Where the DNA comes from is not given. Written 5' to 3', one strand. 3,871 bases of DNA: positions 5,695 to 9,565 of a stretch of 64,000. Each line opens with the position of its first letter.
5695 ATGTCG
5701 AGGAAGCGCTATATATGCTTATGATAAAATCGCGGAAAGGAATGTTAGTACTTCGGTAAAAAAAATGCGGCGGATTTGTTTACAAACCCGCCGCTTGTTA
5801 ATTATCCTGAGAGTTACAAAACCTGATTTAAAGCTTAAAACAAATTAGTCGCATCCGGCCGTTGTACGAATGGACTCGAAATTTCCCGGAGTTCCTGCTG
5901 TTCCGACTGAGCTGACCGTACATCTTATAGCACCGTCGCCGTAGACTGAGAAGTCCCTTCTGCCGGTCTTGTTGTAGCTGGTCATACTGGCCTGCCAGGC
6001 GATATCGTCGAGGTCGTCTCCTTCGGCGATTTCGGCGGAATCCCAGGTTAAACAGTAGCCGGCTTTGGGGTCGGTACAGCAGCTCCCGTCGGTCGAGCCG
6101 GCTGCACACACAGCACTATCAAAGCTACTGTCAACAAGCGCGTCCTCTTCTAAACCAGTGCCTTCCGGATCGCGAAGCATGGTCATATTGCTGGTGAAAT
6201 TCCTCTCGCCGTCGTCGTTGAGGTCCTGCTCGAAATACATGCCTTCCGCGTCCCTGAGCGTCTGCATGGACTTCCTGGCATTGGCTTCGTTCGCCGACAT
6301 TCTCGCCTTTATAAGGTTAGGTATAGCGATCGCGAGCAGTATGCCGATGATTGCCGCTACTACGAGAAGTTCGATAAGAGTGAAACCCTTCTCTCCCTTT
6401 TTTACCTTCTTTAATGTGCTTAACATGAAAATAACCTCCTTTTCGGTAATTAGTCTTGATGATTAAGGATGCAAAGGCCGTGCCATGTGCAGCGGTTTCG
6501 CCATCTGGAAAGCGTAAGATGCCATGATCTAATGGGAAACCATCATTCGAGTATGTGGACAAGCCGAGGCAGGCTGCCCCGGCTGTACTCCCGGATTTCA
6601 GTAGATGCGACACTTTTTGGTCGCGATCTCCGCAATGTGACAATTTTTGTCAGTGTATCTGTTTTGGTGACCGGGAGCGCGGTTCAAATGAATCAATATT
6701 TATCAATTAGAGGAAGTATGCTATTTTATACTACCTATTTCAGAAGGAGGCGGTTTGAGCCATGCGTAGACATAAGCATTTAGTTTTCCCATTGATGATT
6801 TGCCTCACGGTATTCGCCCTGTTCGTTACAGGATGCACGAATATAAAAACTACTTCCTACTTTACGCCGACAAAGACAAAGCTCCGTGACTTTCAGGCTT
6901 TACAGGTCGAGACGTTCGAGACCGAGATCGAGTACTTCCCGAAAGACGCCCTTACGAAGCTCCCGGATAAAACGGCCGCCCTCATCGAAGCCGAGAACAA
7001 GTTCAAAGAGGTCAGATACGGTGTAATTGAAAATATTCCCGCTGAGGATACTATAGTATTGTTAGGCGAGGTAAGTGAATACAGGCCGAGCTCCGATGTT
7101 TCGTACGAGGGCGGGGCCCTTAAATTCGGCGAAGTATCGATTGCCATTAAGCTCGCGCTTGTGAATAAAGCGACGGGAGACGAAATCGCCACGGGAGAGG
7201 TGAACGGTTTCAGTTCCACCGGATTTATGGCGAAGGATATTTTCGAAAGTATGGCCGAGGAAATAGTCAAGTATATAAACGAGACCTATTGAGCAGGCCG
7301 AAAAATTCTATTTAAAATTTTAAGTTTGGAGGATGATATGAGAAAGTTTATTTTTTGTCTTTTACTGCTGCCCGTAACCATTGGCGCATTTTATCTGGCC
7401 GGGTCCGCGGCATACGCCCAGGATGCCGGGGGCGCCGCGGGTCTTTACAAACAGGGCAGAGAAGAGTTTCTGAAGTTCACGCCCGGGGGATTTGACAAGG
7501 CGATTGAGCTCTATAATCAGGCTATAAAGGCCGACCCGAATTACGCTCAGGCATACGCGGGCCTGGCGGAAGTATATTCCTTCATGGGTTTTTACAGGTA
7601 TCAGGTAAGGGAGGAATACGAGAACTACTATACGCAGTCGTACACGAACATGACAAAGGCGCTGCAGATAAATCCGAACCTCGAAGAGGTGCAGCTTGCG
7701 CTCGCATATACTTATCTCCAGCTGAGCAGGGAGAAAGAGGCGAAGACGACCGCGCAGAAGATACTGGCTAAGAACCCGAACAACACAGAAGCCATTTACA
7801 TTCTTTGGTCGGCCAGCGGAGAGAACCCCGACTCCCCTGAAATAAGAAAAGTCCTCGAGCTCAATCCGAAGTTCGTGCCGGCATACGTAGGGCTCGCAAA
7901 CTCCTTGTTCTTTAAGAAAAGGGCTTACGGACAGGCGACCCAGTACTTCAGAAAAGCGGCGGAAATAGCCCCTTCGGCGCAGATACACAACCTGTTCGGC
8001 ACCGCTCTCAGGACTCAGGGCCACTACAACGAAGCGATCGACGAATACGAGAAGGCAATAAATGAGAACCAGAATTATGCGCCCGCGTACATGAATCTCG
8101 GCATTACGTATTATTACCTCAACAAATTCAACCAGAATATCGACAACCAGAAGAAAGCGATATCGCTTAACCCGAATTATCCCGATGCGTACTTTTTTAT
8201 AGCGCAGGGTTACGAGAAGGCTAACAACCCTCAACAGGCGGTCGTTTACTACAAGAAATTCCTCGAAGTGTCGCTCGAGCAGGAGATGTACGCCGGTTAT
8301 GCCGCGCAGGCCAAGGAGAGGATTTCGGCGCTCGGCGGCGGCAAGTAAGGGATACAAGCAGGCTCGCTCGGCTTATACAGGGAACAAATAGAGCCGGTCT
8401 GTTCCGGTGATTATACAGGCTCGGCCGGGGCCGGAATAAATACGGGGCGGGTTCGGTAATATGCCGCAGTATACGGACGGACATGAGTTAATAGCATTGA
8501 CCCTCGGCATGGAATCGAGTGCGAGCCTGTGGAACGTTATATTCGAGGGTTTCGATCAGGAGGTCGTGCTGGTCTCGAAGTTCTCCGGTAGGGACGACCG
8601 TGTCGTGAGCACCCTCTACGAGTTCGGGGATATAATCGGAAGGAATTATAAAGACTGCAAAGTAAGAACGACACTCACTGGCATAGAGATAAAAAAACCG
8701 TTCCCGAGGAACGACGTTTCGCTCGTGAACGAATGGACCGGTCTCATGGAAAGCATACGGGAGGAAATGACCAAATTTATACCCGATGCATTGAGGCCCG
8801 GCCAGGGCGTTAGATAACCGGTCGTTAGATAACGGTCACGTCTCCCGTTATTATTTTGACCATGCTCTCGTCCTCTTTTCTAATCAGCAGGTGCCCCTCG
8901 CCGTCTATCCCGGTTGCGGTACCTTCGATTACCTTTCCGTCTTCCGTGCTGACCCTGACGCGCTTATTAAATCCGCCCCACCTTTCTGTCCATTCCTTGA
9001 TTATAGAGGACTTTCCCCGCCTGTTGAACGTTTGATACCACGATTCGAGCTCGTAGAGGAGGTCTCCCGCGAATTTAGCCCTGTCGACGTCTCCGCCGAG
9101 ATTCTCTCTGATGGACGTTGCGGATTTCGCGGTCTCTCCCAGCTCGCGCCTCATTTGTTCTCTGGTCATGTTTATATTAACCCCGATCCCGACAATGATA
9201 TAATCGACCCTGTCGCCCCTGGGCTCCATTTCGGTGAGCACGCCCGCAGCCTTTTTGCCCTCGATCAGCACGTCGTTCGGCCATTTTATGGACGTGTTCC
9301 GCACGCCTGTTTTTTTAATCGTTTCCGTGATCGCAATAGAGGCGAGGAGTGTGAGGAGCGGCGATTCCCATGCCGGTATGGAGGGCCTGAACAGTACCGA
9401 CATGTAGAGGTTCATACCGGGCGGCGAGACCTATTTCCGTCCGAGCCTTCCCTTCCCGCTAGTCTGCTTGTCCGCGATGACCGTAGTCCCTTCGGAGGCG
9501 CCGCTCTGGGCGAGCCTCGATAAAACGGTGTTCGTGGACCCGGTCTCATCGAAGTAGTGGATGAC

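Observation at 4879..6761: Two tandem, diverged type IV pilin genes, each with its own sigma-54 promoter and a shared upstream palindromic site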

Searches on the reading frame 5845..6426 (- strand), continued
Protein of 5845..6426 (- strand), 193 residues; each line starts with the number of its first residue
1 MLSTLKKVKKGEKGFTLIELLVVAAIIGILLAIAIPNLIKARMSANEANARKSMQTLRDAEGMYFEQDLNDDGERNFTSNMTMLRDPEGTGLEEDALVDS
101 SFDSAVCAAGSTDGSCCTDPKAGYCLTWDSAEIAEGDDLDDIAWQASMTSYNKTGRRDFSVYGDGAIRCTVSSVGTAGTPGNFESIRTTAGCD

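Call 54: search_solved_structures(query=A4, max_evalue=0.01, show_alignments=2)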
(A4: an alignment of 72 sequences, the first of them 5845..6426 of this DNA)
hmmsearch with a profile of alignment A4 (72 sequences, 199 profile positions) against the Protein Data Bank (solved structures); distinct sequences matched with E-value up to 0.01: 20.
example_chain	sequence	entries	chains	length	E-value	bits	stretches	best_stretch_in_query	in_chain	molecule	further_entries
7tgg_A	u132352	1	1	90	3.3e-13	52.9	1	6-68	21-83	Geopilin domain 1 protein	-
9egp_A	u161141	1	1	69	1.9e-12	50.4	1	7-66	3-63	Geopilin domain 1 protein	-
8tj2_C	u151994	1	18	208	2.6e-12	50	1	15-82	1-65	Type IV major pilin protein PilA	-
2m7g_A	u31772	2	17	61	2.6e-10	43.5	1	15-68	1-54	Geopilin domain 1 protein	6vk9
9laa_A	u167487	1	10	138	1.3e-07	34.6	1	5-37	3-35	Type IV pilin protein PilA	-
6xxd_A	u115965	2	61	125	4e-07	33.1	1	15-50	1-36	PilA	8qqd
8tum_e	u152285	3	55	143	2.7e-06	30.4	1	15-41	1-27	Type IV major pilin protein PilA | Pilin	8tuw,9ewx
1oqw_A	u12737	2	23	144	3.9e-06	29.8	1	15-42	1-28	Fimbrial protein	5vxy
6xxe_A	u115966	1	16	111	5e-06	29.5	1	15-60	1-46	Uncharacterized protein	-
8qqj_J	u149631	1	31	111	5e-06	29.5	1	15-60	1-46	Type IV narrow pilus major component PilA5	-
9lab_B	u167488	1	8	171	1.5e-05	27.9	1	10-66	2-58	MSHA major pilin subunit MshA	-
8p3b_A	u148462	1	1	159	0.00012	24.9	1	15-39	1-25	Fimbrial protein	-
1ay2_A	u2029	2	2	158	0.00018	24.4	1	15-38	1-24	TYPE 4 PILIN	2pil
2hi2_A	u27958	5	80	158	0.00018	24.4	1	15-38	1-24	Fimbrial protein | PilA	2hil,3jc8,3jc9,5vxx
8tob_GA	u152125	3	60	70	0.00021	24.2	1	16-37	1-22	Fimbrial protein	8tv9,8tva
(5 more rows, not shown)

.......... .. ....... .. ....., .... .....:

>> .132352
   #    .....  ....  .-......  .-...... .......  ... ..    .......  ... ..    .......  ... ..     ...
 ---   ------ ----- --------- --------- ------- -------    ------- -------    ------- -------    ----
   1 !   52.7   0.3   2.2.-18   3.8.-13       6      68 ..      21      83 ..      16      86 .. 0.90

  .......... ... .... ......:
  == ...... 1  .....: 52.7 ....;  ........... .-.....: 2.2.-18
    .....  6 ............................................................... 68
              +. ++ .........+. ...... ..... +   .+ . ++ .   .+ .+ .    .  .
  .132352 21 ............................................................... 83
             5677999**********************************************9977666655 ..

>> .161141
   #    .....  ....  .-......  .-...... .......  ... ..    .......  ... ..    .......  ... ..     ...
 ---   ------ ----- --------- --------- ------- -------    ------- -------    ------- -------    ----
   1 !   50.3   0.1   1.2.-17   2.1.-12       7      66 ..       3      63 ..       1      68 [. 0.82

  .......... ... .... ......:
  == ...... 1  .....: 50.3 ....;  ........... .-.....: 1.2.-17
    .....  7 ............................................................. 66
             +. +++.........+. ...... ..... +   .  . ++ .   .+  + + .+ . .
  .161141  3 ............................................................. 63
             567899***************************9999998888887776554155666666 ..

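Call 55: fold_search(model_id=the predicted structure, library=pdb)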
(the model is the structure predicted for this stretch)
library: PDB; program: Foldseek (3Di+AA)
matches with E <= 10: 176; with E <= 0.001: 0
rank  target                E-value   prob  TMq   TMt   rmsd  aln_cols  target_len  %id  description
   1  8tj2_A                1.1e-02  0.82  0.38  0.36   9.1       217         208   20  CryoEM structure of Myxococcus xanthus type IV pilus (released 2023-08-09)
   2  5v23                  5.1e-02  0.66  0.19  0.35   6.1        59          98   14  SeMet crystal structure of the Neisseria meningitidis non-core minor pilin PilV in the orthorhombic form (released 2018-02-07)
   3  5hz7_A                2.1e-01  0.33  0.21  0.09   7.4        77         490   12  High-resolution crystal structure of the minor DNA-binding pilin ComP from Neisseria meningitidis in fusion with MBP (released 2016-05-18)
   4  5cxo_B                4.0e-01  0.03  0.11  0.14  14.1        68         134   16  Intriguing role of epoxide hydrolase/cyclase-like enzyme SalBIII in pyran ring formation in polyether salinomycin (released 2015-09-30)
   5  6pqk_A                5.6e-01  0.09  0.19  0.30   8.5        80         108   14  Cryogenic crystal structure of barnase A43C/S80C bound to barstar C40A/S59C/A67C/C82A (released 2020-07-15)
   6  1x1y_B                1.3e+00  0.07  0.14  0.22   7.8        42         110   14  Water-mediate interaction at aprotein-protein interface (released 2005-04-26)
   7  1b2s_A                1.4e+00  0.06  0.14  0.22   7.2        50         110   16  STRUCTURAL RESPONSE TO MUTATION AT A PROTEIN-PROTEIN INTERFACE (released 1998-12-08)
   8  6id0_W                1.6e+00  0.03  0.11  0.05  12.5        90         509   14  Cryo-EM structure of a human intron lariat spliceosome prior to Prp43 loaded (ILS1 complex) at 2.9 angstrom resolution (released 2019-03-13)
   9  1b3s_A                1.7e+00  0.06  0.13  0.21   7.9        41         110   15  STRUCTURAL RESPONSE TO MUTATION AT A PROTEIN-PROTEIN INTERFACE (released 1998-12-09)
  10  1qu0_A                2.1e+00  0.03  0.12  0.13   8.3        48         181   19  CRYSTAL STRUCTURE OF THE FIFTH LAMININ G-LIKE MODULE OF THE MOUSE LAMININ ALPHA2 CHAIN (released 1999-12-03)
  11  5t49                  2.1e+00  0.01  0.10  0.04  10.6        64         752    9  Crystal structure of SeMet derivative BhGH81 (released 2017-06-28)
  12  4upi                  2.4e+00  0.06  0.16  0.06   5.0        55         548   14  Dimeric sulfatase SpAS1 from Silicibacter pomeroyi (released 2015-07-01)
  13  1b2u_C                2.6e+00  0.04  0.14  0.22   7.6        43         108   16  STRUCTURAL RESPONSE TO MUTATION AT A PROTEIN-PROTEIN INTERFACE (released 1998-12-09)
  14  4haa_A                2.8e+00  0.04  0.13  0.21   7.7        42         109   17  Structure of Ribonuclease Binase Glu43Ala/Phe81Ala Mutant (released 2012-10-17)
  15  1pz9_B                2.8e+00  0.02  0.13  0.14   8.3        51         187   14  Modulation of agrin function by alternative splicing and Ca2+ binding (released 2004-04-13)
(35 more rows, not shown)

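Call 65: list_cluster_members(proteins=[P0008, P0012, P0015, P0016, P0035, P0059, P0061, P0097, P0117, P0051])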
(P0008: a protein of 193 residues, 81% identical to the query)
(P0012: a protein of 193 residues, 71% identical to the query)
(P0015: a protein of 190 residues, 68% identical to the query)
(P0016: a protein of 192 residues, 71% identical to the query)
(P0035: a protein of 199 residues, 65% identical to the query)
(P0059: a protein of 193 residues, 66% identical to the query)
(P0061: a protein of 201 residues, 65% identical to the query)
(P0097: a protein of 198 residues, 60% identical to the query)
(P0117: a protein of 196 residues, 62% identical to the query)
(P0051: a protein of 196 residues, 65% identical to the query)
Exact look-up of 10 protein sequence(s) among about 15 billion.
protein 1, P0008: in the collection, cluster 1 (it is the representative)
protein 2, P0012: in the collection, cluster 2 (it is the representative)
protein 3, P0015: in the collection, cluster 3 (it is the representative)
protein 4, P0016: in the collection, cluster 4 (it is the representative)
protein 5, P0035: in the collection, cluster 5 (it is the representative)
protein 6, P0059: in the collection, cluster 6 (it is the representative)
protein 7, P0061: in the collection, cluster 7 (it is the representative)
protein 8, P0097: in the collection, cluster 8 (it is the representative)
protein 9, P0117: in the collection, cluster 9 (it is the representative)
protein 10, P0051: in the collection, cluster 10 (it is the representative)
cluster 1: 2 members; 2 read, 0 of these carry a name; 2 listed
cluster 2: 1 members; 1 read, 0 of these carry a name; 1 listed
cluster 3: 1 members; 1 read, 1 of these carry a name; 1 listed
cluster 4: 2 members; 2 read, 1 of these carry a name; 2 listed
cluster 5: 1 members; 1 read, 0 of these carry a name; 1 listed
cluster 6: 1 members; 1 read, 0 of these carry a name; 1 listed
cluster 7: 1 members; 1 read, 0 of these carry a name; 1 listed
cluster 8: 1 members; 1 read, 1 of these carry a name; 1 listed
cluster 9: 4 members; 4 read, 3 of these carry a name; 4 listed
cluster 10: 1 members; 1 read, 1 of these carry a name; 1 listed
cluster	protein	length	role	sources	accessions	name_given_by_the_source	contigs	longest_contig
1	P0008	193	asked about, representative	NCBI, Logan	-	-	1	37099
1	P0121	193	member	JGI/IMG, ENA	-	-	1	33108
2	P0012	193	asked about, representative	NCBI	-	-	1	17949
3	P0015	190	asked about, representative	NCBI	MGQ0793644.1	MAG: type IV pilin protein [Deltaproteobacteria bacterium]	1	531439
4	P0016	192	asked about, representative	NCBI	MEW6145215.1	MAG: prepilin-type N-terminal cleavage/methylation domain-containing protein ...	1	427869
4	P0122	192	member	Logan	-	-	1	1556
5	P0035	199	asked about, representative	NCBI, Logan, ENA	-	-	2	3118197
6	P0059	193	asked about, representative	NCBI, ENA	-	-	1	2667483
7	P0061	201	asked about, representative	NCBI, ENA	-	-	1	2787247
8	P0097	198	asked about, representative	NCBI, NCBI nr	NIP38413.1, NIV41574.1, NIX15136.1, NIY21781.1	MAG: prepilin-type N-terminal cleavage/methylation domain-containing protein [Candidatus ... | prepilin-type N-terminal cleavage/methylation domain-containing protein [Candidatus ...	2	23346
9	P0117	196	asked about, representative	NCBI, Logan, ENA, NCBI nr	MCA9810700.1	MAG: prepilin-type N-terminal cleavage/methylation domain-containing protein [Candidatus ... | prepilin-type N-terminal cleavage/methylation domain-containing protein [Candidatus ...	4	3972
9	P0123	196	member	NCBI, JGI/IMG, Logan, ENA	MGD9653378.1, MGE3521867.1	MAG: type II secretion system protein [Candidatus Dadabacteria bacterium]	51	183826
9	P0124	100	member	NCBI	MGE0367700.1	MAG: hypothetical protein AB7P53_02015, partial [Candidatus Dadabacteria bacterium]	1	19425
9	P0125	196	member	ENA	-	-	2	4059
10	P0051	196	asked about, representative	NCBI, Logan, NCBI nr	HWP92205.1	MAG TPA: prepilin-type N-terminal cleavage/methylation domain-containing protein ... | prepilin-type N-terminal cleavage/methylation domain-containing protein ...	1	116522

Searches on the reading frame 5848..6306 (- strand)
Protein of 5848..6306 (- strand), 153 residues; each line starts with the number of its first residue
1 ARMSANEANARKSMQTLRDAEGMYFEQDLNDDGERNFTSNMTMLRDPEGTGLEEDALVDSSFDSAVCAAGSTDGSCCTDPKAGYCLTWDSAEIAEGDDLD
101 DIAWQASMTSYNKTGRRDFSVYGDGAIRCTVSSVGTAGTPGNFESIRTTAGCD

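Call 32: find_related_loci(query=A3, collection=metagenome_contigs, flank=3000)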
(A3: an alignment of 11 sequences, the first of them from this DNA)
Query A3 (153 aa) in metagenome_contigs; peptide patterns used: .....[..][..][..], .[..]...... (x = any residue, [..] = any of these).
319 stretches matched a pattern; 93 encode a relative of the query (tblastn E <= 1e-3); the best 80 are kept; 80 distinct loci.
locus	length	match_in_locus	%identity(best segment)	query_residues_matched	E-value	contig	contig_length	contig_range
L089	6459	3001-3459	88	1-153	3e-89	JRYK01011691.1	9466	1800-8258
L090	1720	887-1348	85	1-153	2e-89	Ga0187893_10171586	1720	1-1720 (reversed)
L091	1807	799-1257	81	1-153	2e-88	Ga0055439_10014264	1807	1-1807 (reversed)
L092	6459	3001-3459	78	1-153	6e-75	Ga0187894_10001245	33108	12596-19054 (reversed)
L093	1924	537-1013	68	1-153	2e-71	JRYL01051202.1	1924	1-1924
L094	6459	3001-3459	64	1-153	5e-60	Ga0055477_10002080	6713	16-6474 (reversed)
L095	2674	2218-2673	61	1-153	4e-58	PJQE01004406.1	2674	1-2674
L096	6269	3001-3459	61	1-153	3e-57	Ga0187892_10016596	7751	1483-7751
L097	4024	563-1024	64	1-153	2e-57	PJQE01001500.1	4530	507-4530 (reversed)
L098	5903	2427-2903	58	1-153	2e-56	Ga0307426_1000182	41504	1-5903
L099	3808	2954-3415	64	1-153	6e-56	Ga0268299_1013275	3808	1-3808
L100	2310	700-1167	60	1-153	3e-55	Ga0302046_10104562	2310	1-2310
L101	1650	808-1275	61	1-153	4e-56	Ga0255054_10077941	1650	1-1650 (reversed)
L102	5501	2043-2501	60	1-153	1e-53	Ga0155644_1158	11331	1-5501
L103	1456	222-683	59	1-153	2e-55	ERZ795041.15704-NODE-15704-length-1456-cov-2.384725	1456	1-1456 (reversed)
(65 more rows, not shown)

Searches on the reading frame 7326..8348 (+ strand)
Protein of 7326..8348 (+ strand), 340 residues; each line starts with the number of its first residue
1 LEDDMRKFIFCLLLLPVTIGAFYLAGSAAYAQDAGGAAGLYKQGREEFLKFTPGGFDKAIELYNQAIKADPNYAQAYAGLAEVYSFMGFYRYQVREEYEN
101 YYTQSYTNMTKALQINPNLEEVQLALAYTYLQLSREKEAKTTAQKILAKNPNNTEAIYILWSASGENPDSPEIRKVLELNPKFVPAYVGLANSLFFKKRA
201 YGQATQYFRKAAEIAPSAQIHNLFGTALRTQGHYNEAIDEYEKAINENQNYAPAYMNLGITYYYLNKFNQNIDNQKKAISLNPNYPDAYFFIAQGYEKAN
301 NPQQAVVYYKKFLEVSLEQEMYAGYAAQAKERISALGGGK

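Call 5: search_protein_families(library=pfam, proteins=[window:7326-8348:+], max_evalue=0.01)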
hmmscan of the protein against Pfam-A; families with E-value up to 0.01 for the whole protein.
window:7326-8348:+ (340 aa): 18 families
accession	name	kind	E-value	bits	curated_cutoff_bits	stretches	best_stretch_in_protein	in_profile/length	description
PF13414.12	TPR_11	-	1.1e-22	79.9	26.8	3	56-85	10-39/42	TPR repeat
PF13181.12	TPR_8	-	1.6e-22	78.1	25.7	2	252-285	1-34/34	Tetratricopeptide repeat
PF14559.12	TPR_19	-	2.6e-21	76.1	25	4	106-155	11-60/68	Tetratricopeptide repeat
PF13431.12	TPR_17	-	2.8e-21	74.4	24.4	1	62-88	1-27/34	Tetratricopeptide repeat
PF00515.34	TPR_1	-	3.7e-20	71.3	27.8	2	252-285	1-34/34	Tetratricopeptide repeat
PF07719.23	TPR_2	-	1.1e-19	69.2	27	1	218-250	1-33/34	Tetratricopeptide repeat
PF13428.12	TPR_14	-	2.2e-16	59.1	23.5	2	121-159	2-40/44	Tetratricopeptide repeat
PF13424.12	TPR_12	-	2e-14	53.9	30.1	1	186-245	5-72/77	Tetratricopeptide repeat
PF13432.12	TPR_16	-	1.2e-10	42.1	32.7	1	54-84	11-41/65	Tetratricopeptide repeat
PF24575.1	TPR_Slam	-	9.6e-08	32.8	35.2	1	226-267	55-96/104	Surface lipoprotein assembly modifier, N-terminal TPR repeats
PF23914.1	TPR_CcmH_CycH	-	2.4e-07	31.2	42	1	101-160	65-127/158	Cytochrome c-type biogenesis protein H TPR domain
PF12895.13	ANAPC3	-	6.6e-06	26.8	27.2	1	194-244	32-82/82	Anaphase-promoting complex, cyclosome, subunit 3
PF13174.12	TPR_6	-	7.1e-06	26.8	26.3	0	121-152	1-32/33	Tetratricopeptide repeat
PF13176.12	TPR_7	-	5e-05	23.5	27.9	0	288-317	1-30/36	Tetratricopeptide repeat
PF14863.12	Alkyl_sulf_dimr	-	0.00068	20.5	26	1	27-104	59-131/139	Alkyl sulfatase dimerisation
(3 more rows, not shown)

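Call 46: search_protein_families(library=ncbifam, proteins=[window:7326-8348:+], max_evalue=0.01)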
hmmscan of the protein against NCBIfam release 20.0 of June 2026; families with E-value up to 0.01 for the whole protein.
window:7326-8348:+ (340 aa): 24 families
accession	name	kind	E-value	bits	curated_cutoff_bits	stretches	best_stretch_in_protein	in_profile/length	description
TIGR02521.1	type_IV_pilW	equivalog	6.1e-23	81.6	154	2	172-318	53-201/234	type IV pilus biogenesis/stability protein PilW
NF040959.1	MamA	equivalog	2.9e-19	69.3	200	3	198-315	84-202/204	magnetosome protein MamA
TIGR02917.1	PEP_TPR_lipo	equivalog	4.3e-19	67.9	312.2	0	56-87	617-648/899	XrtA/PEP-CTERM system TPR-repeat protein PrsT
NF033762.1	social_mot_Tgl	equivalog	7.2e-15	55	225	1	172-315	53-199/252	social motility TPR repeat lipoprotein Tgl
TIGR00990.1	3a0801s09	subfamily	2.4e-13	49.6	757.25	2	102-258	347-507/615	mitochondrial import receptor subunit TOM70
NF033758.1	gliding_GltE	equivalog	8.3e-12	44.8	225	2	54-246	134-318/411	adventurous gliding motility TPR repeat lipoprotein GltE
NF002725.1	PRK02603.1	equivalog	2e-10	40.9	143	2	54-118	86-152/173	photosystem I assembly protein Ycf3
NF009037.0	PRK12370.1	equivalog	6.3e-09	34.8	589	1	40-119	261-337/553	HilA/EilA family virulence transcriptional regulator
TIGR00540.1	TPR_hemY_coli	hypoth_equivalog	1.7e-08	33.6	142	2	120-244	261-385/385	heme biosynthesis-associated TPR protein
NF053607.1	CHU_0125_OmpA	equivalog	5.8e-08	31.7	620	1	259-330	26-98/639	CHU_0125 family OmpA-like outer membrane integrity protein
NF052415.1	T3SS_chap_SctY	equivalog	1.4e-06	28.7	70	0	113-153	33-73/106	type III secretion apparatus assembly chaperone SctY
NF008756.0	PRK11788.1-4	equivalog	4.2e-06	26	474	0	223-314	185-277/389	lipopolysaccharide assembly protein LapB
NF047371.1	FlcA_CTERM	equivalog_domain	4.4e-06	25.4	300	1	220-321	440-541/646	periplasmic flagellar collar protein FlcA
NF008391.2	PRK11189.1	equivalog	6.8e-06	25.8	250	1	207-279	87-160/297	lipoprotein NlpI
NF008757.0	PRK11788.1-5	equivalog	7.3e-06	25.4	363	1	196-314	191-310/388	lipopolysaccharide assembly protein LapB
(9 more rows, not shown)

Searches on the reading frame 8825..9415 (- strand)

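Call 13: search_protein_families(library=pfam, proteins=[window:8825-9415:-], max_evalue=0.00001)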
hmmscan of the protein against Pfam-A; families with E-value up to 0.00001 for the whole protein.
window:8825-9415:- (196 aa): 2 families
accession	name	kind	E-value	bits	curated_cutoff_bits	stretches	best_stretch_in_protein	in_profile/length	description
PF02237.23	BPL_C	-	9.2e-11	41.9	21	1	149-193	2-45/48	Biotin protein ligase C terminal domain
PF03099.24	BPL_LplA_LipB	-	1.2e-10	41.9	21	1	2-80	49-133/133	Biotin/lipoate A/B protein ligase family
